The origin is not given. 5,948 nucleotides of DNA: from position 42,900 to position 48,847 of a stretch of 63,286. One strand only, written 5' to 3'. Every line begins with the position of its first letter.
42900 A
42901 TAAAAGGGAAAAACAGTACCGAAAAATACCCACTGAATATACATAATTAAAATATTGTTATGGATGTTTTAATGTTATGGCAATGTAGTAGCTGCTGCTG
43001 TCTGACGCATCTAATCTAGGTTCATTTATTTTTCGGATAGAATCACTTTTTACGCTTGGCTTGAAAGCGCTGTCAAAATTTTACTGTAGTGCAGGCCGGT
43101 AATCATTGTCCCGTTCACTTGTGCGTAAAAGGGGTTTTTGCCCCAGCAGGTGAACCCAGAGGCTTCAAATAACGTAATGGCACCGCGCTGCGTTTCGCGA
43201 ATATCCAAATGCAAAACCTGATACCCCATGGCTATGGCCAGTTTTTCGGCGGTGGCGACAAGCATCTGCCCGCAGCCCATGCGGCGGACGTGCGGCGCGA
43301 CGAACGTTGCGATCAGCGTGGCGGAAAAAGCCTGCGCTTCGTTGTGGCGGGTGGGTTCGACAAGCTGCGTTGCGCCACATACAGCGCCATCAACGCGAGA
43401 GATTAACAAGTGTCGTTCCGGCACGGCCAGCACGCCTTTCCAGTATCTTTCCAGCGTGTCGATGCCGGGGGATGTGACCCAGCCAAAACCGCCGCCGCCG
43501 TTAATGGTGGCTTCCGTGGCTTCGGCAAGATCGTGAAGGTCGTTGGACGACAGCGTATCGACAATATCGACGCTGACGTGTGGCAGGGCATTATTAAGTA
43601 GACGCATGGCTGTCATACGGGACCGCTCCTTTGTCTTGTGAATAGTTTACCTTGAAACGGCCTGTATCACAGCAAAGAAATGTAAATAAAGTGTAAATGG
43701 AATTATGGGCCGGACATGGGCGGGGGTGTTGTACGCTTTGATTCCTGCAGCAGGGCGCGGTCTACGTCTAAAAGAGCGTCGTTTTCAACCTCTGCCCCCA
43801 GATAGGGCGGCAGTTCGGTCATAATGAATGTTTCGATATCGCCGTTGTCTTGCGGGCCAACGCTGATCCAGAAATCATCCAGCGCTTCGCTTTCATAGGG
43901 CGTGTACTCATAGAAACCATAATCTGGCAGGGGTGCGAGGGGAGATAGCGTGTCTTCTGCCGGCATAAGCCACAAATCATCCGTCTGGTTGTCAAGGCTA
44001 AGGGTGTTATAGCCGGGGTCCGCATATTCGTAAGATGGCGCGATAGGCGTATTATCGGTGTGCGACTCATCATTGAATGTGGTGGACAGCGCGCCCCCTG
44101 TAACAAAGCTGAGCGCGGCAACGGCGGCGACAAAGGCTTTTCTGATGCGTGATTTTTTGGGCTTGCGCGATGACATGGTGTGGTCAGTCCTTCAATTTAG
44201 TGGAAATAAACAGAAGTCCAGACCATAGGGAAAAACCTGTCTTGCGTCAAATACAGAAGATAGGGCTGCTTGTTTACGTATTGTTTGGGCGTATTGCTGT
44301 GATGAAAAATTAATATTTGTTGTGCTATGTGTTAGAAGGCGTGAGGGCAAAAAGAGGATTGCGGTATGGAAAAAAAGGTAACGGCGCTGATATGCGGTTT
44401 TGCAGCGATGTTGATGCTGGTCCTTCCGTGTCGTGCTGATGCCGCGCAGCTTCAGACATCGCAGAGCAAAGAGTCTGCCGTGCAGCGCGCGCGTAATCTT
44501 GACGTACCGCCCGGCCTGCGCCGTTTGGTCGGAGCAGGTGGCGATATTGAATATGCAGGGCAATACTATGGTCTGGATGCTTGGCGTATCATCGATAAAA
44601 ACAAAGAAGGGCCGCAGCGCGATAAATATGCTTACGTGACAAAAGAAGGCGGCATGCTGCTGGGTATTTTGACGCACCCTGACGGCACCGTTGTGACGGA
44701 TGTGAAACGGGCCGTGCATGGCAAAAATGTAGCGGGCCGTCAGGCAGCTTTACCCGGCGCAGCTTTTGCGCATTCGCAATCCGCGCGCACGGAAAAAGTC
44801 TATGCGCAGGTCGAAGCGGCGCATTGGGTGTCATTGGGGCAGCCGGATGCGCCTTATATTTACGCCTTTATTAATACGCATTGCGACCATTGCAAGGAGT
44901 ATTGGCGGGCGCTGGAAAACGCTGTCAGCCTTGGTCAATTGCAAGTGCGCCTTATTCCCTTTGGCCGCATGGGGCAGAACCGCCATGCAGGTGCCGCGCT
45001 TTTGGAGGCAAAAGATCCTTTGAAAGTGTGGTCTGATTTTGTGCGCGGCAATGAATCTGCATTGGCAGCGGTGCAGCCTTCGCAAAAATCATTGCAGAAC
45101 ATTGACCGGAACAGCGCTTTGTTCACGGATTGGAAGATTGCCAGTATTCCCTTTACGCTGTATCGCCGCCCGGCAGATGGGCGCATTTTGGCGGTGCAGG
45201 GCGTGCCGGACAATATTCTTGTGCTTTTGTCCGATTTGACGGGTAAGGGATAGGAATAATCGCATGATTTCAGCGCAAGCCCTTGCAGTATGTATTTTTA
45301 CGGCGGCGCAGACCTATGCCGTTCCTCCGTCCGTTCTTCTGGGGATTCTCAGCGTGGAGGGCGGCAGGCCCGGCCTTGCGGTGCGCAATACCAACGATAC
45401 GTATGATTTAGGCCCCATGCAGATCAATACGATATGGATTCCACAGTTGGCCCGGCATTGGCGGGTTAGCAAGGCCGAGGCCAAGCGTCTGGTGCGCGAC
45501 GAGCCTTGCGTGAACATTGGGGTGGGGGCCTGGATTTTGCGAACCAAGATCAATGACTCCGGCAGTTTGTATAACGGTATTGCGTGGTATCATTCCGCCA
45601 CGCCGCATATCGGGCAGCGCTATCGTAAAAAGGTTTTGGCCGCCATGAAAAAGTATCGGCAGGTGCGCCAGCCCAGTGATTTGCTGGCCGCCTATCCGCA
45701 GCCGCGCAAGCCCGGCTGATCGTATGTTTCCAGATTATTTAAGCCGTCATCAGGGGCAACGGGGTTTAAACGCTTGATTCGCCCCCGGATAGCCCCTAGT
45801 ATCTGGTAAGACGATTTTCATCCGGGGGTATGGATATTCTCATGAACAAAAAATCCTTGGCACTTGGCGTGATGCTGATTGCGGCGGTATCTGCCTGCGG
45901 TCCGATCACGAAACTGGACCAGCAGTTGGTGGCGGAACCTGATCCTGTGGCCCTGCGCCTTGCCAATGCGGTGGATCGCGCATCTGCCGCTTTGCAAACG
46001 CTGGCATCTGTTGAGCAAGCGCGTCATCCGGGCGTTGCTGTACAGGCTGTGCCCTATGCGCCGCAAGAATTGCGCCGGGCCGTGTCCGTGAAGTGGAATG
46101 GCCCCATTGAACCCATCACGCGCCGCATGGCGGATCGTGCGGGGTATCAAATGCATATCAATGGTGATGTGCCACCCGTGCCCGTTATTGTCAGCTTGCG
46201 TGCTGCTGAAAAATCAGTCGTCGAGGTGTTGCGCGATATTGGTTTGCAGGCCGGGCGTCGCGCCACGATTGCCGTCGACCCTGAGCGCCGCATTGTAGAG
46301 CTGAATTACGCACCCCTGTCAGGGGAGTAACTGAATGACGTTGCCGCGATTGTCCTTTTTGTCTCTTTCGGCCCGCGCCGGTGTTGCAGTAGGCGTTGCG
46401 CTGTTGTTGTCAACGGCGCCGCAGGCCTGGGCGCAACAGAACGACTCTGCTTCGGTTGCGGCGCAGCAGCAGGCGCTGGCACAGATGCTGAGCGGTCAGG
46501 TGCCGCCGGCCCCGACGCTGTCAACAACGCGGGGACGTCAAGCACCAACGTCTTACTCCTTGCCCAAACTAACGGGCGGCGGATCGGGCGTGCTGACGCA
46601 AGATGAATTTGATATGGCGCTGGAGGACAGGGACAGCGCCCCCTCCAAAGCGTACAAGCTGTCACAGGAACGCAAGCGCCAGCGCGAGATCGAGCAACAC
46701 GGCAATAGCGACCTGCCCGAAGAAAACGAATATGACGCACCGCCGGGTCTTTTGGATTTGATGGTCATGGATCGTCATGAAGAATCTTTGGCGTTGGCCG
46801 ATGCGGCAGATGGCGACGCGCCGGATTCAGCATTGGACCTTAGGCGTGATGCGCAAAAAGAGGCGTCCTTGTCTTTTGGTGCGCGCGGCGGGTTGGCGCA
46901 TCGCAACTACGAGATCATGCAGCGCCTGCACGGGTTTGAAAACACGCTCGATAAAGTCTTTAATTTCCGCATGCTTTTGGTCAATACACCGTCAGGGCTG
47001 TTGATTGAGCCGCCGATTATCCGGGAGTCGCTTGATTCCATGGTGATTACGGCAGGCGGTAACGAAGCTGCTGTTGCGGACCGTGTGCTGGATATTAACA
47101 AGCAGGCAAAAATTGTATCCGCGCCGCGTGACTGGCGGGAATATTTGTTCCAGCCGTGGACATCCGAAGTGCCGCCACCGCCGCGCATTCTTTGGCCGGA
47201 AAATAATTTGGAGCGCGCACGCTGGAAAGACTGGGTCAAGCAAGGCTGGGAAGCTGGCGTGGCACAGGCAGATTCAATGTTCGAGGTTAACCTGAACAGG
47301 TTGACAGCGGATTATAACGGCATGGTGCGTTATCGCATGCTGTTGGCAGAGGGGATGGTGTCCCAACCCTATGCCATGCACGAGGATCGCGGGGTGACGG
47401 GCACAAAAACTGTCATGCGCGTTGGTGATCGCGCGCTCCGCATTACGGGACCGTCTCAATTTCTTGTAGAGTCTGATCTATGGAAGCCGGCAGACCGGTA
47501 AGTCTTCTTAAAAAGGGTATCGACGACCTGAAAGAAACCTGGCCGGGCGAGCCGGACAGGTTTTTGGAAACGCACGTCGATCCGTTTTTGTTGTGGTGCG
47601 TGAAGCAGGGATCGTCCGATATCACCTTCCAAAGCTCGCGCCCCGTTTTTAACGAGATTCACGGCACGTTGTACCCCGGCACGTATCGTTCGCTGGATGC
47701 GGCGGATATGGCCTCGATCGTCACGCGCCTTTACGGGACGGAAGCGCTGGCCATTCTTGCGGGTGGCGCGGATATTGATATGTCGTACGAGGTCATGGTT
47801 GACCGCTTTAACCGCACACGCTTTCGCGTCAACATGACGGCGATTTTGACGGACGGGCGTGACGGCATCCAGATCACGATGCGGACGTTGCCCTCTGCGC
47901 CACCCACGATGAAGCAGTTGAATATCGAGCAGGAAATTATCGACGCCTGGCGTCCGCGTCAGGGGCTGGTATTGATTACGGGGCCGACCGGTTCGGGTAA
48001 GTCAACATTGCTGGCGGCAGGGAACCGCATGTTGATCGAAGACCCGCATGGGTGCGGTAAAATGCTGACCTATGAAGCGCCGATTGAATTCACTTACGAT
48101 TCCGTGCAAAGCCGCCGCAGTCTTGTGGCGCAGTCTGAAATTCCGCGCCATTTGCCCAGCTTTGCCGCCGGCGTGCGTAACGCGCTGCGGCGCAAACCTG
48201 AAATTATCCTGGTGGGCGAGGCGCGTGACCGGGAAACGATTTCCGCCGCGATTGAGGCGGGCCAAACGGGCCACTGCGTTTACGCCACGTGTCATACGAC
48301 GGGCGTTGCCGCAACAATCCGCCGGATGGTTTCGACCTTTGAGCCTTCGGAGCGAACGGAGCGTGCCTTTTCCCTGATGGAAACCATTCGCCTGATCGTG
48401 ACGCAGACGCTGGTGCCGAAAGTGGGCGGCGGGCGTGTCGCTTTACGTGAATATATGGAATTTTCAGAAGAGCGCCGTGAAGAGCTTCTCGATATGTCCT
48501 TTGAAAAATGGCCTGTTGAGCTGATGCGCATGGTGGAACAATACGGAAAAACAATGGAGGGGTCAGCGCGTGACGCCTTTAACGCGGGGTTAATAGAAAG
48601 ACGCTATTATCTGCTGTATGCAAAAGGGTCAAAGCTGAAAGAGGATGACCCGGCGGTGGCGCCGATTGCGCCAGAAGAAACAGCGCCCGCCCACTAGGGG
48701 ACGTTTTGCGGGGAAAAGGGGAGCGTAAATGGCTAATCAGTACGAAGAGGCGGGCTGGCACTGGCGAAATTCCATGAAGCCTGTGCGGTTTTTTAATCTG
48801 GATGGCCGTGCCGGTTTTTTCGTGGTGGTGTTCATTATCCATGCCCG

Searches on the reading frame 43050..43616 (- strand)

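Call 35: search_protein_families(library=pfam, proteins=[window:43050-43616:-], max_evalue=0.001)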
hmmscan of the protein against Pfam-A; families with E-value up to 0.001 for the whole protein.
window:43050-43616:- (188 aa): 3 families
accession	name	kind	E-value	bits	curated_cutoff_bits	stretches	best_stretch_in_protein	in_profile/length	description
PF00583.31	Acetyltransf_1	-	1.3e-09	38.8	20.7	1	59-155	27-116/116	Acetyltransferase (GNAT) family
PF13508.13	Acetyltransf_7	-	1.3e-05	25.9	27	1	68-156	3-83/84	Acetyltransferase (GNAT) domain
PF13673.13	Acetyltransf_10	-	0.00089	19.7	23.6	0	67-160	30-112/128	Acetyltransferase (GNAT) domain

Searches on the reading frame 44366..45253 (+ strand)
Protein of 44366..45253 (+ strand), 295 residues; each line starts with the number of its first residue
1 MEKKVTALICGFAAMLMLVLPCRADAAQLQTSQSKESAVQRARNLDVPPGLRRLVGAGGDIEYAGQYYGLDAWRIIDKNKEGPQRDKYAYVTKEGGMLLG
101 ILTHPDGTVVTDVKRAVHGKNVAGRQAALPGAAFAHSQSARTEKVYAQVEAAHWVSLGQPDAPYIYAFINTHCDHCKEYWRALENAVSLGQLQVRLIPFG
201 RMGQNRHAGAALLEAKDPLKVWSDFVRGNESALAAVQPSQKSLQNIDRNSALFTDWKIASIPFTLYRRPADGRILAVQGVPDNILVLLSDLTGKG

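Call 7: search_protein_families(library=pfam, proteins=[window:44366-45253:+], max_evalue=0.01)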
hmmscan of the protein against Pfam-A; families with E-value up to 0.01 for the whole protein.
window:44366-45253:+ (295 aa): 0 families

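Call 93: search_protein_families(library=ncbifam, proteins=[window:44366-45253:+], max_evalue=0.01)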
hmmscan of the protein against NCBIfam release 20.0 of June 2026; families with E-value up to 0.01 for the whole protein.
window:44366-45253:+ (295 aa): 1 family
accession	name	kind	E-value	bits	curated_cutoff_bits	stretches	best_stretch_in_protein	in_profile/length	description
NF008657.0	PRK11657.1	equivalog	8.8e-24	84.1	124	1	89-283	49-241/251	thiol:disulfide interchange protein DsbG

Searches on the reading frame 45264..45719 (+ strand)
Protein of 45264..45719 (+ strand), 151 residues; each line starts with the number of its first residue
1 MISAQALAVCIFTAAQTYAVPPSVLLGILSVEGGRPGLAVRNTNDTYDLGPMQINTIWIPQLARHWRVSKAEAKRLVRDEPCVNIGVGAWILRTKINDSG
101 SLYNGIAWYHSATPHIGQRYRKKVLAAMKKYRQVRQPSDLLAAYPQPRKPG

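Call 7: search_protein_families(library=pfam, proteins=[window:45264-45719:+], max_evalue=0.01)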
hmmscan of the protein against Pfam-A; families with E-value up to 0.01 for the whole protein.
window:45264-45719:+ (151 aa): 1 family
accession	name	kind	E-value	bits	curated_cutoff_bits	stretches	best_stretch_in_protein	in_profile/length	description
PF01464.25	SLT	-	1.1e-06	28.6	21.3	1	10-119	2-104/117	Transglycosylase SLT domain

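Call 93: search_protein_families(library=ncbifam, proteins=[window:45264-45719:+], max_evalue=0.01)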
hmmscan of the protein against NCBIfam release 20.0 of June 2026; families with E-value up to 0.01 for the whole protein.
window:45264-45719:+ (151 aa): 2 families
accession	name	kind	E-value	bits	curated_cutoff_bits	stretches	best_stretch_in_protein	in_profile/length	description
NF010463.0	PRK13888.1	equivalog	2.3e-27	96.4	246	1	8-132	15-135/211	conjugal transfer protein TrbN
NF011856.0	PRK15328.1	equivalog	1.2e-12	47.7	208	1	4-136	15-144/160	type III secretion system invasion protein IagB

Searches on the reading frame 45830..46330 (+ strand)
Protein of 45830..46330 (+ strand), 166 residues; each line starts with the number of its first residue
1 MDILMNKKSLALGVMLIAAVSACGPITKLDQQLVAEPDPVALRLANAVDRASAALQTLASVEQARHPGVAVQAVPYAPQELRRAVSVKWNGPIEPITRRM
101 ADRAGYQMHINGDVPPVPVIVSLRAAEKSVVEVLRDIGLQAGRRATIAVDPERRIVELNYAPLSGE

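Call 7: search_protein_families(library=pfam, proteins=[window:45830-46330:+], max_evalue=0.01)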
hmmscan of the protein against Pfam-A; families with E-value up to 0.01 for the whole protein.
window:45830-46330:+ (166 aa): 1 family
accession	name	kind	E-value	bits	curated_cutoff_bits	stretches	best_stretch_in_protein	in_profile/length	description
PF16816.10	DotD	-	9.3e-38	129.5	27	1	41-160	3-121/121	DotD protein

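Call 93: search_protein_families(library=ncbifam, proteins=[window:45830-46330:+], max_evalue=0.01)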
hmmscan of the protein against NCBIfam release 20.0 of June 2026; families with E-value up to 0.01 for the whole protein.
window:45830-46330:+ (166 aa): 1 family
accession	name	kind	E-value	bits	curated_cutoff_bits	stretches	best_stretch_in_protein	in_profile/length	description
NF033882.1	T4SS_lipo_DotD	equivalog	4.6e-34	117.7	140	1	22-161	3-143/143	type IVB secretion system lipoprotein DotD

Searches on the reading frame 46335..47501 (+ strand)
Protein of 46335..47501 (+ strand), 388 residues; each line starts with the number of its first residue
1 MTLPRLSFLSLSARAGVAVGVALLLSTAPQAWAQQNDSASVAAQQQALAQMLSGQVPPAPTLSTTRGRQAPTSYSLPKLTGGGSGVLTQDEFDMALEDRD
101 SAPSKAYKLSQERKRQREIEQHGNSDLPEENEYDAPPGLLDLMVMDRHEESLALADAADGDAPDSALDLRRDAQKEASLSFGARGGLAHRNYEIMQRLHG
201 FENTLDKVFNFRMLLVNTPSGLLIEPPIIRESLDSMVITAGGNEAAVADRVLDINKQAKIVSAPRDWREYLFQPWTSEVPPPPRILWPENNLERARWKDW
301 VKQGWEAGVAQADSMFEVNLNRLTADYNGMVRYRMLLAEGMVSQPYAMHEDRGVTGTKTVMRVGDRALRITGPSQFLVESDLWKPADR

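Call 7: search_protein_families(library=pfam, proteins=[window:46335-47501:+], max_evalue=0.01)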
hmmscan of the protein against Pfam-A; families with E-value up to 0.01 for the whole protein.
window:46335-47501:+ (388 aa): 1 family
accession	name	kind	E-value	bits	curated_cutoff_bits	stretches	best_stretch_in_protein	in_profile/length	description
PF16932.10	T4SS_TraI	-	2.7e-71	239.6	26.1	1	169-385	2-213/213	Type IV secretory system, conjugal DNA-protein transfer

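Call 46: search_dna_similar(query=window:46335-47501:+, collection=plasmids, mode=protein, max_rows=25, rows=spread)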
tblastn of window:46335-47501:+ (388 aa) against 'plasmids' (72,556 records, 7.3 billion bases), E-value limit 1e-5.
Records with a match: 3761; places in all: 3782; records where one place covers at least 80% of the query: 0.
Best place of each record, by identity: <60% 3761.
By first word of the organism name: Escherichia 1375; Klebsiella 898; Salmonella 448; Enterobacter 178; Acinetobacter 154; Serratia 125; Pseudomonas 115; Shigella 110; Citrobacter 75; Yersinia 29; and 75 more.
By predicted mobility (MOB-suite, as given by PLSDB): conjugative 3228; non-mobilizable 289; mobilizable 244.
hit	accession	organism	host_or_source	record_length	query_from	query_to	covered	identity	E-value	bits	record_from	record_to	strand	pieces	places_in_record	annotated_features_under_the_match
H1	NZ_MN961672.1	Pseudomonas aeruginosa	-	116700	170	385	56%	39.6%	1e-40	160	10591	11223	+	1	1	type IV secretory system conjugative DNA transfer family protein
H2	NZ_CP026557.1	Pseudomonas amygdali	Prunus avium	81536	170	388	56%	34.2%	4e-28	123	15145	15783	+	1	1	type IV secretion system DotC family protein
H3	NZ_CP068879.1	Klebsiella pneumoniae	Homo sapiens,Plasmid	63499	176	388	55%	35.2%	3e-28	124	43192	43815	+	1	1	type IV secretory system conjugative DNA transfer family protein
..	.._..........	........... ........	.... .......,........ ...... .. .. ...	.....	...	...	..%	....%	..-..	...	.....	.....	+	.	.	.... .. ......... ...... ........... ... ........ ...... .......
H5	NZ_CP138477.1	Klebsiella pneumoniae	Homo sapiens,pure culture,rectal swab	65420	176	388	55%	35.2%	3e-28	124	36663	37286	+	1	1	type IV secretory system conjugative DNA transfer family protein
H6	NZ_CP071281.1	Klebsiella pneumoniae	Homo sapiens,blood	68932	176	388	55%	35.2%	3e-28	124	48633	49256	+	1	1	type IV secretory system conjugative DNA transfer family protein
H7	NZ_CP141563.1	Klebsiella pneumoniae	Homo sapiens,pure culture,rectal swab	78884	176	388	55%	35.2%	3e-28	124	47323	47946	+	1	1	type IV secretory system conjugative DNA transfer family protein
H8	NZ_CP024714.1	Pseudomonas syringae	Actinidia chinensis,bacterial culture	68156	170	388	56%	33.8%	1e-27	122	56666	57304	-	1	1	type IV secretion system DotC family protein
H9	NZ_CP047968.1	Enterobacter hormaechei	-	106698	176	386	54%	34.0%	1e-29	128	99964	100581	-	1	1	type IV secretory system conjugative DNA transfer family protein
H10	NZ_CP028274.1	Mixta theicola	cell culture,mealworm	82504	176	386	54%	33.5%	5e-29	126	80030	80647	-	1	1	type IV secretory system conjugative DNA transfer family protein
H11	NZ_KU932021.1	Escherichia coli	-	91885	170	386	56%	32.4%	2e-26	118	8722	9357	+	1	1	type IV secretory system conjugative DNA transfer family protein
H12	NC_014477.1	Escherichia coli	-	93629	170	386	56%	32.4%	2e-26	118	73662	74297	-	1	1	type IV secretory system conjugative DNA transfer family protein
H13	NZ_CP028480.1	Klebsiella pneumoniae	cell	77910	175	385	54%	33.0%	4e-24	111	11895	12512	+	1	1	type IV secretory system conjugative DNA transfer family protein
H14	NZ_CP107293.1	Klebsiella pneumoniae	Homo sapiens,sputum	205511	175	385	54%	33.0%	4e-24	111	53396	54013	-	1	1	type IV secretory system conjugative DNA transfer family protein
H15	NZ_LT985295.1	Escherichia coli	-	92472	176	385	54%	33.2%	6e-27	120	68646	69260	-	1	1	traI: IncI1-type conjugal transfer lipoprotein TraI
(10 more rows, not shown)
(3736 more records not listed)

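Call 57: get_annotated_region(hit=H2, flank=20000)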
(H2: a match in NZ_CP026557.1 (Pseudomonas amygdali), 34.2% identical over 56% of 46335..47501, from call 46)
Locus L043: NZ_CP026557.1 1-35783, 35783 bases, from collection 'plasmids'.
description: Pseudomonas amygdali pv. morsprunorum strain R15244 plasmid p1_tig4, complete sequence
organism: Pseudomonas amygdali (NCBI taxid 129138)
taxonomy: Bacteria; Pseudomonadota; Gammaproteobacteria; Pseudomonadales; Pseudomonadaceae; Pseudomonas; Pseudomonas amygdali
host: -; source: Prunus avium; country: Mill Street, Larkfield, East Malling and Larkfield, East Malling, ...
typing (MOB-suite, as given by PLSDB): conjugative; replicon rep_cluster_283; relaxase MOBP; mating-pair formation MPF_I
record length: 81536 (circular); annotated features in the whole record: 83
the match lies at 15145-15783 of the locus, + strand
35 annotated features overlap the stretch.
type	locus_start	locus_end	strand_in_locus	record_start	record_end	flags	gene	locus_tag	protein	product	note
CDS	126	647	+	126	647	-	-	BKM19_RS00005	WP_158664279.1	EamA family transporter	-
CDS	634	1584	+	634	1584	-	-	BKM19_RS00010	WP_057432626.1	alpha/beta fold hydrolase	-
CDS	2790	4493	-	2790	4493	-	-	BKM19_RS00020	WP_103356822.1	restriction endonuclease subunit S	GO:0006304 - DNA modification [Evidence IEA]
CDS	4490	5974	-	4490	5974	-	-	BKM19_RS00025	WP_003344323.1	class I SAM-dependent DNA methyltransferase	-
CDS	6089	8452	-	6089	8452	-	-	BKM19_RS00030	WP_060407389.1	EcoAI/FtnUII family type I restriction enzme subunit R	-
CDS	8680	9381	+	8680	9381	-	-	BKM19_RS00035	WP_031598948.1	FadR/GntR family transcriptional regulator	-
CDS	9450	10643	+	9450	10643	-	lhgO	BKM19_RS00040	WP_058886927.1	L-2-hydroxyglutarate oxidase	-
CDS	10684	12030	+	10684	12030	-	-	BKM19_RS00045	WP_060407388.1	MFS transporter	GO:0055085 - transmembrane transport [Evidence IEA]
CDS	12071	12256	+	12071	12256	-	-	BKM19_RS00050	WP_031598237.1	hypothetical protein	-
CDS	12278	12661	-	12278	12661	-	-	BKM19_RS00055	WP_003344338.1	helix-turn-helix transcriptional regulator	-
CDS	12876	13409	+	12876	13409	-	-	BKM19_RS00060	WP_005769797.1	transcription termination/antitermination NusG family protein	GO:0006354 - DNA-templated transcription elongation [Evidence IEA]; GO:0006355 - regulation of DNA-templated ...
CDS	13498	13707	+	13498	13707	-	-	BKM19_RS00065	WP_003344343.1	hypothetical protein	-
CDS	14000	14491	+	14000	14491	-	-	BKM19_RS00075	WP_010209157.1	lytic transglycosylase domain-containing protein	-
CDS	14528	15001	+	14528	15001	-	-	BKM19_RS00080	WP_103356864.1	DotD/TraH family lipoprotein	-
CDS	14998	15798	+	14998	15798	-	-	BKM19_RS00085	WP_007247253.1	type IV secretion system DotC family protein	-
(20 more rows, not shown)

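Call 93: search_protein_families(library=ncbifam, proteins=[window:46335-47501:+], max_evalue=0.01)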
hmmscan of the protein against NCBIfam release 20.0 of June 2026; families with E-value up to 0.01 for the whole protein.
window:46335-47501:+ (388 aa): 0 families

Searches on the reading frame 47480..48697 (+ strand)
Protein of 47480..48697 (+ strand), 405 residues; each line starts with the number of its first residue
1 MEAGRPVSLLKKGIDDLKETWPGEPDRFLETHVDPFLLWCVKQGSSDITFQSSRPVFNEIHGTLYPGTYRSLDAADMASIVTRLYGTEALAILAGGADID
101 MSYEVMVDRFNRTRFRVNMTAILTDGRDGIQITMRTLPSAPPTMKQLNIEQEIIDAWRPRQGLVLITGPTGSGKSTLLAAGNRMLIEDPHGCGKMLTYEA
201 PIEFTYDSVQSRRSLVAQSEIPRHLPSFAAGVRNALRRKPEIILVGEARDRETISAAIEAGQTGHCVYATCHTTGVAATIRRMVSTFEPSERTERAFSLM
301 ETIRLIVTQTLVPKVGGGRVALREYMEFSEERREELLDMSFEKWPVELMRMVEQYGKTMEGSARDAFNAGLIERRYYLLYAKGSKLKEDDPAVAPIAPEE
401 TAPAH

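Call 7: search_protein_families(library=pfam, proteins=[window:47480-48697:+], max_evalue=0.01)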
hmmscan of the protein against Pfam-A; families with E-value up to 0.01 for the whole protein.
window:47480-48697:+ (405 aa): 9 families
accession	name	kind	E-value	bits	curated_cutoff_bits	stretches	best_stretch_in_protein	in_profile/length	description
PF00437.27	T2SSE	-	2.5e-33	115.7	24.9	1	31-315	10-281/370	Type II/IV secretion system protein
PF13555.12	AAA_29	-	1.1e-05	25.5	27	1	160-185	21-46/61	P-loop containing region of AAA domain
PF13476.12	AAA_23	-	4e-05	24.8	27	1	156-180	17-38/201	AAA domain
PF13191.12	AAA_16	-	0.00032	21.7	32.6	1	158-195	21-63/167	AAA ATPase domain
PF25199.1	nSTAND_NTPase5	-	0.00043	20.6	34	1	146-252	21-136/145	Novel STAND NTPase 5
PF13481.12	AAA_25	-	0.00092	19.3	27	1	151-178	23-50/195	AAA domain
PF00005.33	ABC_tran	-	0.0049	17.9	25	1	163-226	13-72/137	ABC transporter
PF13401.12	AAA_22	-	0.005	17.6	27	1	160-187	4-31/130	AAA domain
PF20703.3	nSTAND1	-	0.0078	16.3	27.1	0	152-187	25-59/379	Novel STAND NTPase 1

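Call 93: search_protein_families(library=ncbifam, proteins=[window:47480-48697:+], max_evalue=0.01)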
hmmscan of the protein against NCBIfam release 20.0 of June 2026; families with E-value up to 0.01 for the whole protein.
window:47480-48697:+ (405 aa): 18 families
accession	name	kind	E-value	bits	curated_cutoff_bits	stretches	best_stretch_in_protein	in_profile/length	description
TIGR02524.1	dot_icm_DotB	equivalog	4.5e-117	391.2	463.3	1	30-381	3-354/358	Dot/Icm type IV secretion system ATPase DotB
TIGR02525.1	plasmid_TraJ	equivalog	1.3e-71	241.5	368.3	1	33-376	12-362/372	plasmid transfer ATPase TraJ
TIGR01420.1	pilT_fam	subfamily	9.3e-62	209.2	319.1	1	39-382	8-339/343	PilT/PilU family type 4a pilus ATPase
TIGR02538.1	type_IV_pilB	equivalog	1.4e-26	93.3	675.65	1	150-316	301-456/564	type IV-A pilus assembly ATPase PilB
TIGR02533.1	type_II_gspE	equivalog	1.2e-25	90.1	630.25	1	158-315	240-382/486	type II secretion system ATPase GspE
NF041000.1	ATPase_ComGA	equivalog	2.7e-25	88.9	300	1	149-312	116-265/267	competence type IV pilus ATPase ComGA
NF007755.0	PRK10436.1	equivalog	1.8e-22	79.7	617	1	144-315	198-358/465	type II secretion system protein GspE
NF053534.1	T4PilAsmATPsTfpB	equivalog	5.1e-22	78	850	1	145-284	316-450/584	type IV pilus assembly ATPase TfpB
NF058587.1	archaellum_moto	equivalog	6.7e-12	44.9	550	1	164-285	278-395/527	archaellum flagellar ATPase motor FlaI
TIGR02782.1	TrbB_P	equivalog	7.1e-08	32.1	304.55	1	153-308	129-277/303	P-type conjugative transfer ATPase TrbB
TIGR02788.1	VirB11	equivalog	3.2e-07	29.7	249.95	1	163-291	146-270/308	P-type DNA transfer ATPase VirB11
TIGR03819.1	heli_sec_ATPase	hypoth_equivalog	8.6e-07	28.4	373.15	1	152-278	169-292/340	TadA family conjugal transfer-associated ATPase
NF010469.0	PRK13894.1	subfamily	1.7e-06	27.6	508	1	152-286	141-267/320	conjugal transfer ATPase TrbB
NF053672.1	bindosome_BasE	exception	2.1e-06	26.8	1000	1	164-306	273-413/512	bindosome assembly system ATPase subunit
NF010407.0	PRK13833.1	subfamily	0.00029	20.3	499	1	164-308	147-284/323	conjugal transfer protein TrbB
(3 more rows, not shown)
